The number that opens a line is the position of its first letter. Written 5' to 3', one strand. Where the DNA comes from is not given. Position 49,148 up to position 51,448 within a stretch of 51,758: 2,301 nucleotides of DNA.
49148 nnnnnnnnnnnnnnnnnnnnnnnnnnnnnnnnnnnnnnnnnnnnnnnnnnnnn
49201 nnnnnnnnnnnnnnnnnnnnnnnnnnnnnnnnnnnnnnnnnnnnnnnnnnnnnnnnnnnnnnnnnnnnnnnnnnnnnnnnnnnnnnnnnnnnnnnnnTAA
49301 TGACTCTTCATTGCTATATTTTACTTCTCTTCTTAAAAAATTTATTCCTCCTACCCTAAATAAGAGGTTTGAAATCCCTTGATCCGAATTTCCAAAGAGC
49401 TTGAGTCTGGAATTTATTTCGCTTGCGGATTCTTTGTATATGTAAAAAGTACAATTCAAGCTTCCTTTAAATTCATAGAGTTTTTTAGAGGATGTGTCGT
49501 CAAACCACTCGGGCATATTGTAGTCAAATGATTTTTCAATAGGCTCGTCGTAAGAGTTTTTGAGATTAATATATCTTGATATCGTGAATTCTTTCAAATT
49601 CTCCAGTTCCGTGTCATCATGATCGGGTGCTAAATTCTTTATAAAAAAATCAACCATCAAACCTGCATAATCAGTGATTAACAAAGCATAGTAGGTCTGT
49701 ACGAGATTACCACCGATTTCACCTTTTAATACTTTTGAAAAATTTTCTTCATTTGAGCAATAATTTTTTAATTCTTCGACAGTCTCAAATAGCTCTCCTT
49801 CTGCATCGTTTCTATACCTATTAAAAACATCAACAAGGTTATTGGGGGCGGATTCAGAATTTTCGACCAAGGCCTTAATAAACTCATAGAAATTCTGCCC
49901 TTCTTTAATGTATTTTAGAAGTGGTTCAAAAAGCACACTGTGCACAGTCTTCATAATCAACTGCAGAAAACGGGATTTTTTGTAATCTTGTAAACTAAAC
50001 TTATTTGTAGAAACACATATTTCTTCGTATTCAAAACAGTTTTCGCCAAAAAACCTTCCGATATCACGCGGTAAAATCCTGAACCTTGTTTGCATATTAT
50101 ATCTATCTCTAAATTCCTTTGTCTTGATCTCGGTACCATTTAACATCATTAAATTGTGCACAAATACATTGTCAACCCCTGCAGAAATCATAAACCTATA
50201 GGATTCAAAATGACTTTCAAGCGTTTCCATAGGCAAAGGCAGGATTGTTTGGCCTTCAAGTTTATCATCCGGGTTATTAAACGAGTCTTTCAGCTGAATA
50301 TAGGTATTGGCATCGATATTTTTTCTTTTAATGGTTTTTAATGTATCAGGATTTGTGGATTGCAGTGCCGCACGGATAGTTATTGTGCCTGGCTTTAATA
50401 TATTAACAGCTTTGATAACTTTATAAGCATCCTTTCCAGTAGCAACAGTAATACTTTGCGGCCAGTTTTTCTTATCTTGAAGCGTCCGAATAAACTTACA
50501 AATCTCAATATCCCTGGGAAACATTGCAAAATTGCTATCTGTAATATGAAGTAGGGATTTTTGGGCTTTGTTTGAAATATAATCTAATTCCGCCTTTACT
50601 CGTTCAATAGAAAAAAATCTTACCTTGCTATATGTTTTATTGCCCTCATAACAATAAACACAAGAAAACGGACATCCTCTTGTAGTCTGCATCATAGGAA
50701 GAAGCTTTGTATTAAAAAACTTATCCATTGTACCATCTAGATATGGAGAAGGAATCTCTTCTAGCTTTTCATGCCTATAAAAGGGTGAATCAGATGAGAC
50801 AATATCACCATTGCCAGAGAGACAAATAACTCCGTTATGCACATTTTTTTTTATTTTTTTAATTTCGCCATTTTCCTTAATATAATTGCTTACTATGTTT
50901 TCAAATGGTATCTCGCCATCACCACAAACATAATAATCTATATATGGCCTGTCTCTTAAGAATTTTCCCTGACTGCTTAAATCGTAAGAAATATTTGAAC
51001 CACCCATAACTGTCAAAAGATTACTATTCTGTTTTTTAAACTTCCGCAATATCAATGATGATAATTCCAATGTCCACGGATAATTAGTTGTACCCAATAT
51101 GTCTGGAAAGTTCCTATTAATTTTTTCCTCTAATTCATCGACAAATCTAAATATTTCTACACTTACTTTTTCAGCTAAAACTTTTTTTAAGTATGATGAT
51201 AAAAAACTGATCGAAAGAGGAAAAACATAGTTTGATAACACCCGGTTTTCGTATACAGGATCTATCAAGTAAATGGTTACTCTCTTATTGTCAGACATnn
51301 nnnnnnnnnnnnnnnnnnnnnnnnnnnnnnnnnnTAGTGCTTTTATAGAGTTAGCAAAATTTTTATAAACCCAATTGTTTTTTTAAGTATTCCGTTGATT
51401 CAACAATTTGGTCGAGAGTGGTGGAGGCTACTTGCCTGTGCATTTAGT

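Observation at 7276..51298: Seven radical SAM enzymes (five B12-binding class B, two SPASM/twitch) in one glycan locus, with no peptide substrate in sight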

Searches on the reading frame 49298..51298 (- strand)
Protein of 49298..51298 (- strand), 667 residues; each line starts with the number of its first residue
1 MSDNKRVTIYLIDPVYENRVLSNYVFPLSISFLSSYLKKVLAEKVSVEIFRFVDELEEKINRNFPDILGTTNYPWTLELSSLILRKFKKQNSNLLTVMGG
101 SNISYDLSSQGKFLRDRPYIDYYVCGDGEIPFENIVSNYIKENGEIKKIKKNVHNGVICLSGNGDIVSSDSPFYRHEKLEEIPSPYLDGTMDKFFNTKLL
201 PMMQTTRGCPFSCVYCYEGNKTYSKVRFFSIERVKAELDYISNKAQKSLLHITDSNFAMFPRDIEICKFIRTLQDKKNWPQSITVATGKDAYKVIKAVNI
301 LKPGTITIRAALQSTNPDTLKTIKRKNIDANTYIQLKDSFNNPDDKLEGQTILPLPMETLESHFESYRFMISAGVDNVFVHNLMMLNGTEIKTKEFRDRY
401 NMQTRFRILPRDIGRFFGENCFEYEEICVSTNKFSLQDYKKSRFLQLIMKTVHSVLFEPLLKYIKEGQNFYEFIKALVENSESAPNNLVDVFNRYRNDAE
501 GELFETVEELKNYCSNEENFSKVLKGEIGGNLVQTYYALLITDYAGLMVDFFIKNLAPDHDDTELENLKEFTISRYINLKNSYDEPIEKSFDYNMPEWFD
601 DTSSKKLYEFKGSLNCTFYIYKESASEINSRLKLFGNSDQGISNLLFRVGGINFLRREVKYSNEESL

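Call 3: search_protein_families(library=pfam, proteins=[window:49298-51298:-], max_evalue=0.01)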
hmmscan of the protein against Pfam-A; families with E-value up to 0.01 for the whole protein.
window:49298-51298:- (667 aa): 2 families
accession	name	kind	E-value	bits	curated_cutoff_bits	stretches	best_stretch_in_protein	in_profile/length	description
PF04055.27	Radical_SAM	-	2.3e-11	44.6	29.5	1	204-327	2-124/166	Radical SAM superfamily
PF02310.24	B12-binding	-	2.4e-07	31.1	32.1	1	24-135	11-120/121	B12 binding domain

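Call 4: search_protein_families(library=ncbifam, proteins=[window:49298-51298:-], max_evalue=0.01)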
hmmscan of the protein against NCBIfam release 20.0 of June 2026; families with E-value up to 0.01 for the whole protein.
window:49298-51298:- (667 aa): 16 families
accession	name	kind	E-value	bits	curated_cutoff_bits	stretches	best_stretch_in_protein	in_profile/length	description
NF033712.0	B12_rSAM_KedN5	subfamily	1e-45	156.1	700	1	26-401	16-395/624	KedN5 family methylcobalamin-dependent radical SAM C-methyltransferase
TIGR03975.1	rSAM_ocin_1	subfamily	1.2e-13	50.5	281.85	1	43-256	107-320/606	RiPP maturation radical SAM C-methyltransferase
NF038361.1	rSAM_Sden_1168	equivalog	1.9e-13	49.9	575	1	114-391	193-469/560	Sden_1168 family B12-binding radical SAM P-methyltransferase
TIGR02026.1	BchE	equivalog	1.6e-11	43.8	481.35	1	54-285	53-280/497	magnesium-protoporphyrin IX monomethyl ester anaerobic oxidative cyclase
TIGR04013.1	B12_SAM_MJ_1487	hypoth_equivalog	2.1e-11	43.3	251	1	85-258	64-209/382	TIGR04013 family B12-binding domain/radical SAM domain-containing protein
TIGR04072.2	rSAM_ladder_B12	equivalog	1.2e-08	34.1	360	1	180-257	159-237/443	lipid biosynthesis B12-binding/radical SAM protein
TIGR03471.1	HpnJ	equivalog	1.2e-07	31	577.6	1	83-474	87-467/472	hopanoid biosynthesis associated radical SAM protein HpnJ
TIGR01212.1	TIGR01212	equivalog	3.2e-07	29.8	180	1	306-401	139-233/302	tRNA modification radical SAM protein MnmL/YtqA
TIGR04479.1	bcpD_PhpK_rSAM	subfamily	7.5e-07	27.9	600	1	25-270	70-311/504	PhpK family radical SAM P-methyltransferase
TIGR04385.1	B12_rSAM_cofa1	equivalog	7.1e-06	25.5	450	1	14-268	7-264/438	B12 lower ligand biosynthesis radical SAM protein BzaD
NF033070.1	rSAM_AprD4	equivalog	7.3e-06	25.1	500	1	202-377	198-370/456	AprD4 family radical SAM diol-dehydratase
TIGR04367.1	HpnR_B12_rSAM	equivalog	7e-05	21.5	650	1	83-244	80-230/490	hopanoid C-3 methylase HpnR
NF010916.0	PRK14336.1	equivalog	0.0001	21.2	606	0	206-389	131-319/418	tRNA (N6-isopentenyl adenosine(37)-C2)-methylthiotransferase MiaB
NF045585.1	rSAM_slr0320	equivalog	0.00037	19.2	775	1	203-260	238-294/511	photosystem II high light acclimation radical SAM protein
NF047865.1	rSAM_PapB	equivalog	0.00049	19.4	340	1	203-252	7-57/330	PapB family radical SAM/SPASM ranthipeptide maturase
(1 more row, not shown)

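Call 28: search_solved_structures(query=window:49298-51298:-, max_evalue=0.001)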
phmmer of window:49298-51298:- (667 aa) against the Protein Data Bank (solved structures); distinct sequences matched with E-value up to 0.001: 3.
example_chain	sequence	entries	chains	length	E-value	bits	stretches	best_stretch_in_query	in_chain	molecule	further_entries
9n1b_A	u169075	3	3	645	9.4e-38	133.1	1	44-403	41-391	Radical SAM protein | Radical SAM enzyme CysS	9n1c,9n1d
7kdx_A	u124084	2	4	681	1.9e-33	118.9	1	64-406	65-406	Methyltransferase TokK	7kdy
6fd2_B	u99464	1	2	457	0.00038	22.1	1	205-378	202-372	Putative apramycin biosynthetic oxidoreductase 4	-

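Call 36: find_homologous_proteins(query=window:49298-51298:-, max_evalue=1e-20)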
Query window:49298-51298:- (667 aa): 929 proteins with E <= 1e-20 among 8000 candidates; the best 120 are listed.
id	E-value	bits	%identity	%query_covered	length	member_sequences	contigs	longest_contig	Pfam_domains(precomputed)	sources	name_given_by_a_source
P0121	0.0e+0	1506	100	100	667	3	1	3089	PF04055.28,PF02310.25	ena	-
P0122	7.1e-230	783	53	99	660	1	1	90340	PF04055.28,PF02310.25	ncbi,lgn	-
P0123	1.4e-127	445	36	97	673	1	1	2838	PF04055.28,PF02310.25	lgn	-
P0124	4.4e-125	437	35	98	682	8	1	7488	PF04055.28,PF02310.25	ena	-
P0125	2.0e-124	434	35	98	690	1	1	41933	PF04055.28,PF02310.25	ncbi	-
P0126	2.9e-123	431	35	97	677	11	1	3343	PF04055.28,PF02310.25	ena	-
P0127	1.5e-122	428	35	98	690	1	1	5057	PF04055.28,PF02310.25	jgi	jgi:radical SAM superfamily enzyme YgiQ (UPF0313 family)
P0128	7.4e-122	426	35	99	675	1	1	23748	PF04055.28,PF02310.25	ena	-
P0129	7.9e-121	423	35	98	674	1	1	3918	PF04055.28,PF02310.25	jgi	jgi:radical SAM superfamily enzyme YgiQ (UPF0313 family)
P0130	5.6e-119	416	34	98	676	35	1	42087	PF04055.28,PF02310.25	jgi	jgi:radical SAM superfamily enzyme YgiQ (UPF0313 family)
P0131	1.2e-118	415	33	98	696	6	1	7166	PF04055.28,PF02310.25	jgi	-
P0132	2.1e-118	415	35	98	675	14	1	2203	PF04055.28,PF02310.25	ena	-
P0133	5.2e-118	413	33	98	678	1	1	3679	PF04055.28,PF02310.25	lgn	-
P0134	8.8e-118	412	34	99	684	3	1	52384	PF04055.28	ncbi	ncbi:MAG: radical SAM protein [Candidatus Omnitrophota bacterium]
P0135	4.1e-117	410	35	97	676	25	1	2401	PF04055.28,PF02310.25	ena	-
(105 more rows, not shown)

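Call 37: find_encoding_contigs(protein=P0122, flank=10000, max_places=2)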
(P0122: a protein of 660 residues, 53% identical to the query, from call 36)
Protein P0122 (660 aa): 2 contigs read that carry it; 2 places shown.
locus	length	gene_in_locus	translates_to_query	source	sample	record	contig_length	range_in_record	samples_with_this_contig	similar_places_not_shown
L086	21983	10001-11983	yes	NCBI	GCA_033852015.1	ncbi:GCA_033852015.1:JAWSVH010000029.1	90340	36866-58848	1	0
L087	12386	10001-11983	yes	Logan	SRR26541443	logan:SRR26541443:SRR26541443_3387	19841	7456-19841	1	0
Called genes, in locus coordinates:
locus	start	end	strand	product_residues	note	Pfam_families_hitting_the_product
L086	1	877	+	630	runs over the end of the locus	-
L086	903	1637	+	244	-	PF13847:Methyltransf_31 (weak), PF08241:Methyltransf_11, PF08242:Methyltransf_12, PF13649:Methyltransf_25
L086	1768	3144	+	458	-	PF00535:Glycos_transf_2, PF10111:Glyco_tranf_2_2, PF13641:Glyco_tranf_2_3 (weak), PF02348:CTP_transf_3 (weak)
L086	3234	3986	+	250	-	PF02348:CTP_transf_3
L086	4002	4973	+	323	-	PF01408:GFO_IDH_MocA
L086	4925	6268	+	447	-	PF00155:Aminotran_1_2 (weak), PF00266:Aminotran_5 (faint), PF01041:DegT_DnrJ_EryC1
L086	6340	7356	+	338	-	PF02350:Epimerase_2 (weak)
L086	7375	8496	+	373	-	PF03102:NeuB, PF08666:SAF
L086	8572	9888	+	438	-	PF02310:B12-binding, PF04055:Radical_SAM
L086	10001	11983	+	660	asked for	PF02310:B12-binding, PF04055:Radical_SAM (weak)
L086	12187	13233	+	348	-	PF00224:PK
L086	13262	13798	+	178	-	PF01583:APS_kinase, PF06414:Zeta_toxin (faint)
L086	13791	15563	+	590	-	PF00664:ABC_membrane, PF02463:SMC_N (weak), PF00005:ABC_tran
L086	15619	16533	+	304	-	PF00389:2-Hacid_dh, PF02826:2-Hacid_dh_C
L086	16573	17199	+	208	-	PF04199:Cyclase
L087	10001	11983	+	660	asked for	PF02310:B12-binding, PF04055:Radical_SAM (weak)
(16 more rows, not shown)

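Call 38: find_encoding_contigs(protein=P0125, flank=10000, max_places=2)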
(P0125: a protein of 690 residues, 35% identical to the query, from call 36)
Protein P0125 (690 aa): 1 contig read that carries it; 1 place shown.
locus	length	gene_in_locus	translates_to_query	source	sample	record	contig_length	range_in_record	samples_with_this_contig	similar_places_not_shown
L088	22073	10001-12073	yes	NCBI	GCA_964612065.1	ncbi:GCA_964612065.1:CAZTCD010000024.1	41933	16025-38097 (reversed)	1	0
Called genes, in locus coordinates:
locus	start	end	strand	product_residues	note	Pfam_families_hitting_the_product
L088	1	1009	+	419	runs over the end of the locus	PF08421:Methyltransf_13, PF13489:Methyltransf_23, PF08241:Methyltransf_11, PF08242:Methyltransf_12, PF13649:Methyltransf_25 (weak), PF08484:Methyltransf_14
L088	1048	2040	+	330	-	PF04321:RmlD_sub_bind, PF01073:3Beta_HSD, PF01370:Epimerase, PF02719:Polysacc_synt_2, PF13460:NAD_binding_10 (weak), PF16363:GDP_Man_Dehyd, PF07993:NAD_binding_4 (weak)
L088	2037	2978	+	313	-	PF01073:3Beta_HSD, PF01370:Epimerase, PF02719:Polysacc_synt_2 (weak), PF04321:RmlD_sub_bind, PF16363:GDP_Man_Dehyd, PF07993:NAD_binding_4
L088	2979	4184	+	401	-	PF01266:DAO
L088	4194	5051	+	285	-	-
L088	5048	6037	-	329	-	PF00248:Aldo_ket_red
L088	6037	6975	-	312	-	PF01370:Epimerase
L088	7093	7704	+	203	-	PF08241:Methyltransf_11 (weak)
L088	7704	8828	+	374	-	-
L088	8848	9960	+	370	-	-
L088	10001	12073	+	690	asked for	PF02310:B12-binding, PF04055:Radical_SAM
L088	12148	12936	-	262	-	PF00106:adh_short, PF08659:KR (weak), PF23441:SDR (weak), PF13561:adh_short_C2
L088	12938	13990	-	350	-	PF03102:NeuB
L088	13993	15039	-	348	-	PF04055:Radical_SAM, PF13353:Fer4_12 (weak), PF13186:SPASM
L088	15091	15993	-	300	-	PF13489:Methyltransf_23, PF07021:MetW (weak), PF08241:Methyltransf_11, PF08242:Methyltransf_12, PF13649:Methyltransf_25, PF13847:Methyltransf_31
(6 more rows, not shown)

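Call 53: find_encoding_contigs(protein=P0121, flank=10000, max_places=2)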
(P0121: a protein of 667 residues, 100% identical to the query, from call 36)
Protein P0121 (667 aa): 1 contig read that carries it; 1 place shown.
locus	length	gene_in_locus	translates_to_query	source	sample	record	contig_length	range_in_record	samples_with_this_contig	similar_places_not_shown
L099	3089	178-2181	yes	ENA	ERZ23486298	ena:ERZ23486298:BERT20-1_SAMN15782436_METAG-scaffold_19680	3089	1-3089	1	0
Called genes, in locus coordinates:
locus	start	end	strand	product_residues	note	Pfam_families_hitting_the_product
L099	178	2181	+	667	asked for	PF02310:B12-binding (weak), PF04055:Radical_SAM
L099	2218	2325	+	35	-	-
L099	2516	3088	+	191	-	?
